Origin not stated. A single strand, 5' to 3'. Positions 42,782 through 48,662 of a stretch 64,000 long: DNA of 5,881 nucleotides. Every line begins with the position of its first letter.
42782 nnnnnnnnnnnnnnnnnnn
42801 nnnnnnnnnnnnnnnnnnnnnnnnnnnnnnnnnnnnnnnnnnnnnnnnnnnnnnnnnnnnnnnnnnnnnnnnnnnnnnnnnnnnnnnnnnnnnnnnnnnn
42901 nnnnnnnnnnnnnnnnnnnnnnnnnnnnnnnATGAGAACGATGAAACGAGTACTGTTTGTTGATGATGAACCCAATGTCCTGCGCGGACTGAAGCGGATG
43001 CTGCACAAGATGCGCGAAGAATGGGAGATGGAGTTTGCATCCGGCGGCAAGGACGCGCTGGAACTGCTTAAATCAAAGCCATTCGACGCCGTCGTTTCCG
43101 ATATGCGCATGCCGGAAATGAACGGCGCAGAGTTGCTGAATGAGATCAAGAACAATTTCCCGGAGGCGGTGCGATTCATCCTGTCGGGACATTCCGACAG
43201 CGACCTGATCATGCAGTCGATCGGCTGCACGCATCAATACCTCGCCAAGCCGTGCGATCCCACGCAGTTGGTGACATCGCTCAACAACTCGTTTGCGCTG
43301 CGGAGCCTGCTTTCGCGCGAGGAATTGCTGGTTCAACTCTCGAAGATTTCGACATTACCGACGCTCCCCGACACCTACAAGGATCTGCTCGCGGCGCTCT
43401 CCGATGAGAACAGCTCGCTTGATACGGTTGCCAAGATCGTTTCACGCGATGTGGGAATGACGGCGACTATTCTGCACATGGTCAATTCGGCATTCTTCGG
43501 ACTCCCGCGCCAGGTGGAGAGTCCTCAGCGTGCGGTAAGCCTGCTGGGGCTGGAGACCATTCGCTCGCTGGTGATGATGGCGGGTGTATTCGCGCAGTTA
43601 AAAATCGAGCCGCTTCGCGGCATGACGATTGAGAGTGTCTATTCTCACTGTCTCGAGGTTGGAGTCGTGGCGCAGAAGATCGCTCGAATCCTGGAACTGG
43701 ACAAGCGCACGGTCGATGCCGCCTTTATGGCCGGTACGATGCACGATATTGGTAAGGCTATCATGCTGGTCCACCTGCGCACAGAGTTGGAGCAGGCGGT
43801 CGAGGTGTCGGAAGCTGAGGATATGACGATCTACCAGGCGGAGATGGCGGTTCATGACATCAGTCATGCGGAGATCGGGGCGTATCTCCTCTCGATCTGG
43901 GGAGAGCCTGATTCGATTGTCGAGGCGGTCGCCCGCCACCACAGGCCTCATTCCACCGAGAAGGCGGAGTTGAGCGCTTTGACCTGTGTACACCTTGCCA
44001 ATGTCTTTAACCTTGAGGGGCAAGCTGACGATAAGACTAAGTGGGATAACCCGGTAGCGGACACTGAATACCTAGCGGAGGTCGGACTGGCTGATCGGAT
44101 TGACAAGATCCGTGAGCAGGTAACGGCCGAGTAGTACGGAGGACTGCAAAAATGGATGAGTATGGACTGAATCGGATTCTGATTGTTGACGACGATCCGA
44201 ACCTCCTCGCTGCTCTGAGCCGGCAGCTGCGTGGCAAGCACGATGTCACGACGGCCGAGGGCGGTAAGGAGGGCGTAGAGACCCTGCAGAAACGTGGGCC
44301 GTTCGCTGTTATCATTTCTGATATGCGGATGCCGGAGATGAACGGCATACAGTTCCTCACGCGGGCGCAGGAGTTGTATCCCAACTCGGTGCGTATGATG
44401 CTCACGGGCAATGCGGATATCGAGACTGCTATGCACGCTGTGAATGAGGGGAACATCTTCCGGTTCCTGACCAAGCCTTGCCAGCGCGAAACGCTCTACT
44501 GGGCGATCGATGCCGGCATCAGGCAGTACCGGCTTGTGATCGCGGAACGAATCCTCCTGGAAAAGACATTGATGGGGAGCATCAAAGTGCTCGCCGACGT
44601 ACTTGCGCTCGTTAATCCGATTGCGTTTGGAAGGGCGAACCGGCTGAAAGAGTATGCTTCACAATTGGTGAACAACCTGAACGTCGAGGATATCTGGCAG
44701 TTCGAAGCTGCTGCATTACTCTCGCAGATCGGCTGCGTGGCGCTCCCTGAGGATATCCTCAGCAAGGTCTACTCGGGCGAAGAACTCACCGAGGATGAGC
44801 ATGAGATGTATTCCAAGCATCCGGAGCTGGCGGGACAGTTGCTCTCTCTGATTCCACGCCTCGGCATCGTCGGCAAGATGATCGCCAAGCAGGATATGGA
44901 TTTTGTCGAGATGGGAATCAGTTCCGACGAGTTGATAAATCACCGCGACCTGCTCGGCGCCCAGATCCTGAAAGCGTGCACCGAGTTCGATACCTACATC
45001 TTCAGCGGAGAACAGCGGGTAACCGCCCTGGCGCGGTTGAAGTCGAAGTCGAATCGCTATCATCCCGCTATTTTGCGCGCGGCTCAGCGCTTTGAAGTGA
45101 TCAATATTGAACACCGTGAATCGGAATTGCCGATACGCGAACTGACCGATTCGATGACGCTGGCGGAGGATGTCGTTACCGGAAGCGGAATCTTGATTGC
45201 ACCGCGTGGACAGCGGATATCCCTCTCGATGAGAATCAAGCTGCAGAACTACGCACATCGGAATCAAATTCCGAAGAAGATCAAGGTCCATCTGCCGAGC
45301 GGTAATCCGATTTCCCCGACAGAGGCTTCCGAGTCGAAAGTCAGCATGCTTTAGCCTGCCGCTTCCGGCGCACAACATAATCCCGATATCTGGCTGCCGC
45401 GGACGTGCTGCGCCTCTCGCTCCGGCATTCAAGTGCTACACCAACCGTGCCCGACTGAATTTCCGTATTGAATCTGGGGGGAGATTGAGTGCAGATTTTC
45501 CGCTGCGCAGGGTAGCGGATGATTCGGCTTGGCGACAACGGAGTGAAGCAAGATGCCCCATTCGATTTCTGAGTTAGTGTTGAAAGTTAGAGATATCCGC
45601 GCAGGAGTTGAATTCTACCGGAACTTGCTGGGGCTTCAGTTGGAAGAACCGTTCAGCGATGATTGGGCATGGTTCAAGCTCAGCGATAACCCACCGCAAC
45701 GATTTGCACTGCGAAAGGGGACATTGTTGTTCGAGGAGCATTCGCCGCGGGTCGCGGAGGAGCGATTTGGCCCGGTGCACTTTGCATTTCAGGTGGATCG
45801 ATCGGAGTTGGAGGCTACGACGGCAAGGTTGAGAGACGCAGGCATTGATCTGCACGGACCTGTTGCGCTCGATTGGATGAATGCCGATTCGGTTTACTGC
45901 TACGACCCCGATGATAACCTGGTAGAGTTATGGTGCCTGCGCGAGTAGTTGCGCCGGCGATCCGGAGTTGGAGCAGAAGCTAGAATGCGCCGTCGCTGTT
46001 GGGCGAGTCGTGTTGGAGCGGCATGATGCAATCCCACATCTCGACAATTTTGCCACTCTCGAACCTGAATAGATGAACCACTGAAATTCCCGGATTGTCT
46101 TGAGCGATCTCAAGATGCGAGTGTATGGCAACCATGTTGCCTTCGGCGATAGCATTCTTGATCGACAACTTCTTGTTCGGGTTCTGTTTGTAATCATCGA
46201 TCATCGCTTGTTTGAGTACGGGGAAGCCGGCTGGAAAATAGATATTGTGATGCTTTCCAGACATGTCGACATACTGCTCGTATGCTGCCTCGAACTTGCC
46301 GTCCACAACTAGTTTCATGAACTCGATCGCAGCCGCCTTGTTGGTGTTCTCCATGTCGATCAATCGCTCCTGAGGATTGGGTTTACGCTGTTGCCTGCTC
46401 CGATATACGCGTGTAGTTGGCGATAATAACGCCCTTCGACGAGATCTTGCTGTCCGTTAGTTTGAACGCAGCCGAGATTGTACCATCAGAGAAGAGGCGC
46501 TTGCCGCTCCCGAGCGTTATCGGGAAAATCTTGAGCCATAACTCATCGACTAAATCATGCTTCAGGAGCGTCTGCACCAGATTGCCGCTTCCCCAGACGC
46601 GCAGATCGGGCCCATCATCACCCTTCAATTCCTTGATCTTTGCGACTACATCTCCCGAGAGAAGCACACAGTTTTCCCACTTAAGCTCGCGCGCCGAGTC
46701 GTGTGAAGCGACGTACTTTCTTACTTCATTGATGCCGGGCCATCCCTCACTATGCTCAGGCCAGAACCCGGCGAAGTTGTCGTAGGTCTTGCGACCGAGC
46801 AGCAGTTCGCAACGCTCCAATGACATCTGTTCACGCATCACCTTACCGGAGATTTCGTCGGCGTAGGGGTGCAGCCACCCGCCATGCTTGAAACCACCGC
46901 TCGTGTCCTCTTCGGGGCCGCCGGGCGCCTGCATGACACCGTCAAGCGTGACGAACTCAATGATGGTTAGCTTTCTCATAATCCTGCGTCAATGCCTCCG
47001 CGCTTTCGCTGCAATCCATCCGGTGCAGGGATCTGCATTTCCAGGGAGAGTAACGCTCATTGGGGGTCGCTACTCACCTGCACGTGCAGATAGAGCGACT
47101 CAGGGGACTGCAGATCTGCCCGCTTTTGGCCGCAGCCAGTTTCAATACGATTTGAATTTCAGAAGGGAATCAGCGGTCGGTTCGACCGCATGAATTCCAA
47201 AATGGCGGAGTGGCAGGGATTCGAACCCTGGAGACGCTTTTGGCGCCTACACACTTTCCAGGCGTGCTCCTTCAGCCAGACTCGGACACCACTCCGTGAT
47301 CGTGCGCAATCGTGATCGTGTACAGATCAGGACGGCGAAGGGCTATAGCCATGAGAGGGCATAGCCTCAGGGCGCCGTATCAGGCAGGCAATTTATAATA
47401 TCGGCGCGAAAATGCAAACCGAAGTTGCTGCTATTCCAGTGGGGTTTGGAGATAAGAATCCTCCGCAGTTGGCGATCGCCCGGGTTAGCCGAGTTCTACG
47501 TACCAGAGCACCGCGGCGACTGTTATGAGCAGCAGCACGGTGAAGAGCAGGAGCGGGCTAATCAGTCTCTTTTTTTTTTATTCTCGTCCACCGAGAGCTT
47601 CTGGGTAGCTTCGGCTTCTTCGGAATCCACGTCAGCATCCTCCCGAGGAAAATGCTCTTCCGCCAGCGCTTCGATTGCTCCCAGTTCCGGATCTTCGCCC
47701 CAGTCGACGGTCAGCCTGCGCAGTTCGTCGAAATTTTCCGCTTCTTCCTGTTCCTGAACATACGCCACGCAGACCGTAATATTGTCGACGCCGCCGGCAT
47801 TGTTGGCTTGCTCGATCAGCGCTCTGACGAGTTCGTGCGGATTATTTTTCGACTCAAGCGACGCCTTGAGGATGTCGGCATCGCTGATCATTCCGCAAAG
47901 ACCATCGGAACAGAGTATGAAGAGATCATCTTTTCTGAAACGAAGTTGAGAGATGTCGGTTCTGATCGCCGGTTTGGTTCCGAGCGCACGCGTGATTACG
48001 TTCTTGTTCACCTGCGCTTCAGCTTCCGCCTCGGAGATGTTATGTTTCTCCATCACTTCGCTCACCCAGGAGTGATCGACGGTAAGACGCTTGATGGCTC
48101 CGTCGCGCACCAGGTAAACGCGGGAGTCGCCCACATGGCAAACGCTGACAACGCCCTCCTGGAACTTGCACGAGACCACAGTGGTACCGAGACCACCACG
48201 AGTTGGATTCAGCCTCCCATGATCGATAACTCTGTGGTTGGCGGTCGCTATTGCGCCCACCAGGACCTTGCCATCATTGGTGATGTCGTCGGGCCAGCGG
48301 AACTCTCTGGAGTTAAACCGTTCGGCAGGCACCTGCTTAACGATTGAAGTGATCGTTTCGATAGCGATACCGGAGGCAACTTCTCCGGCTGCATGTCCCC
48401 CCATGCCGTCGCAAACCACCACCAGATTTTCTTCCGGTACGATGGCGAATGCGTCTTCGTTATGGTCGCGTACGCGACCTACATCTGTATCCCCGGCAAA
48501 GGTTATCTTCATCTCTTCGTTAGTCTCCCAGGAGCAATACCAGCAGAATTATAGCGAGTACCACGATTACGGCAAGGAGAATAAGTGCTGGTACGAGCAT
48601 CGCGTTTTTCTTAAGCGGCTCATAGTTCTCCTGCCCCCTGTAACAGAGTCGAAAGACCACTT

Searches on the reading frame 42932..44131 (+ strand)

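Call 10: search_protein_families(library=pfam, proteins=[window:42932-44131:+], max_evalue=0.01)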
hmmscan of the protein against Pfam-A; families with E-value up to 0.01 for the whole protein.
window:42932-44131:+ (400 aa): 4 families
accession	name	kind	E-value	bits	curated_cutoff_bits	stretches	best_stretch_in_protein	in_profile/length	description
PF08668.18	HDOD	-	6.8e-54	182.8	22.9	1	142-339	1-196/196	HDOD domain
PF00072.30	Response_reg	-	1.1e-21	77.5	30.2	1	7-117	1-110/111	Response regulator receiver domain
PF01966.28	HD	-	6.8e-13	49.4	22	1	236-367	1-93/116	HD domain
PF18019.7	Cas3_HD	-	9.6e-05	22.9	23.1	1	245-346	37-139/207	Cas3, HD domain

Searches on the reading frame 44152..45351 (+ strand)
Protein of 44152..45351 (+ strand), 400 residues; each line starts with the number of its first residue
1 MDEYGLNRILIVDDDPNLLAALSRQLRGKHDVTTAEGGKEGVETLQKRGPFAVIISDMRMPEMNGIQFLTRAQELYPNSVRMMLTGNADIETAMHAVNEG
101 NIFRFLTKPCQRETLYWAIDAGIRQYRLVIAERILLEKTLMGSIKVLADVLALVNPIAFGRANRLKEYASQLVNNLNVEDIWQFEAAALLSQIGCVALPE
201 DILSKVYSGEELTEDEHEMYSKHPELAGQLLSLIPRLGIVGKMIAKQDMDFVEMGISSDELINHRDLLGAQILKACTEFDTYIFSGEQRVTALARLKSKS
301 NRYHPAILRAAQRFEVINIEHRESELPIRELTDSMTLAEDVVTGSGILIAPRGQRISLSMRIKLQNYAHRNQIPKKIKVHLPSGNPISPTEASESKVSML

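Call 10: search_protein_families(library=pfam, proteins=[window:44152-45351:+], max_evalue=0.01)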
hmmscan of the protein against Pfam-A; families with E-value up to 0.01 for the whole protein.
window:44152-45351:+ (400 aa): 2 families
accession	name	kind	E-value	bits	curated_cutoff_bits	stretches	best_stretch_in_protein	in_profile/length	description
PF13487.12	HD_5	-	3.9e-22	79.2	27.2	1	145-306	1-169/170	HD domain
PF00072.30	Response_reg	-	1.4e-20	74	30.2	1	9-119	1-110/111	Response regulator receiver domain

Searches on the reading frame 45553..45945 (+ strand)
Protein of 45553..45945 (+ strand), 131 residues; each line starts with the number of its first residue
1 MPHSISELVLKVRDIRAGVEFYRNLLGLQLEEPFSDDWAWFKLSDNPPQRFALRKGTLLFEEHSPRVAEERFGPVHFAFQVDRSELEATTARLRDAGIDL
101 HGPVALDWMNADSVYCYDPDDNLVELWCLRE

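Call 52: search_protein_families(library=pfam, proteins=[window:45553-45945:+], max_evalue=0.01)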
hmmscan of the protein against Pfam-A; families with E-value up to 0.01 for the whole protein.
window:45553-45945:+ (131 aa): 5 families
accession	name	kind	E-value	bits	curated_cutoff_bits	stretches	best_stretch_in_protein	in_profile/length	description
PF00903.31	Glyoxalase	-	3.4e-10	40.8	20.6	1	5-126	2-121/121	Glyoxalase/Bleomycin resistance protein/Dioxygenase superfamily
PF18029.7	Glyoxalase_6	-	9.7e-08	33.1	23.6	1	8-125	2-104/106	Glyoxalase-like domain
PF12681.13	Glyoxalase_2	-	0.0006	20.2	30.1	1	8-126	4-113/118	Glyoxalase-like domain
PF13669.12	Glyoxalase_4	-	0.0014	19.4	27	1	10-100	5-93/109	Glyoxalase/Bleomycin resistance protein/Dioxygenase superfamily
PF22677.2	Ble-like_N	-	0.0063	16.7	24.5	1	10-35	7-33/41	Bleomycin resistance protein-like N-terminal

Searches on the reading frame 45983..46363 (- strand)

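Call 52: search_protein_families(library=pfam, proteins=[window:45983-46363:-], max_evalue=0.01)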
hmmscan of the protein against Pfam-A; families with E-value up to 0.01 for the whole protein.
window:45983-46363:- (127 aa): 2 families
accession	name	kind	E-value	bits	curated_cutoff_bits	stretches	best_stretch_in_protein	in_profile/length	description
PF07366.18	SnoaL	-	3.6e-06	27.3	28.4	1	26-113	17-117/126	SnoaL-like polyketide cyclase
PF12680.13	SnoaL_2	-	2.2e-05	25.4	27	1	59-109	48-102/102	SnoaL-like domain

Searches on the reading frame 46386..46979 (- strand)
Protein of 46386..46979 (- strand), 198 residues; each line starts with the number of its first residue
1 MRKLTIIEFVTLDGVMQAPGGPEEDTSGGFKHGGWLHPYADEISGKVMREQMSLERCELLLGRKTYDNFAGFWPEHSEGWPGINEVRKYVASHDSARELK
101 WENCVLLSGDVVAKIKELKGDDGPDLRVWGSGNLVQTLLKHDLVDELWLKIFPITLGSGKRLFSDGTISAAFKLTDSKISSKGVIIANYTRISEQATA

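Call 52: search_protein_families(library=pfam, proteins=[window:46386-46979:-], max_evalue=0.01)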
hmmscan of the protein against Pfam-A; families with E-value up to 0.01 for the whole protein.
window:46386-46979:- (198 aa): 1 family
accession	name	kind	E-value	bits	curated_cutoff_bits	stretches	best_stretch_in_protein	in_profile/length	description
PF01872.23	RibD_C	-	1e-19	71.6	24.1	1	3-184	2-195/197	RibD C-terminal domain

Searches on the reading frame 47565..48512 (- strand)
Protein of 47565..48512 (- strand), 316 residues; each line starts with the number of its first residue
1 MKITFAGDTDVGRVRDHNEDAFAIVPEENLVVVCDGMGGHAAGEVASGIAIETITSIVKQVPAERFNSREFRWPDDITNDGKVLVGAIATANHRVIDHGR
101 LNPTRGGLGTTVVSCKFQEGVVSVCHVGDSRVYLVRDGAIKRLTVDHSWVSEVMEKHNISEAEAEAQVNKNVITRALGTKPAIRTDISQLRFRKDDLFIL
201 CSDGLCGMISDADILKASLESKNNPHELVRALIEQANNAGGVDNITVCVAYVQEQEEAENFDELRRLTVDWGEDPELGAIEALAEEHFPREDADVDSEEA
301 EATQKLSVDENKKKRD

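Call 52: search_protein_families(library=pfam, proteins=[window:47565-48512:-], max_evalue=0.01)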
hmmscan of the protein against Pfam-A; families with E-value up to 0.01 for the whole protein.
window:47565-48512:- (316 aa): 3 families
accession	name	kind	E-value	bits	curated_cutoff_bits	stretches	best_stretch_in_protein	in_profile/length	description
PF13672.11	PP2C_2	-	1.4e-12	48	24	1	15-225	9-184/209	Protein phosphatase 2C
PF00481.26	PP2C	-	1.2e-11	45.3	20.3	1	27-245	33-255/255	Protein phosphatase 2C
PF07228.17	SpoIIE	-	0.00018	22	25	1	175-251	103-190/192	Stage II sporulation protein E (SpoIIE)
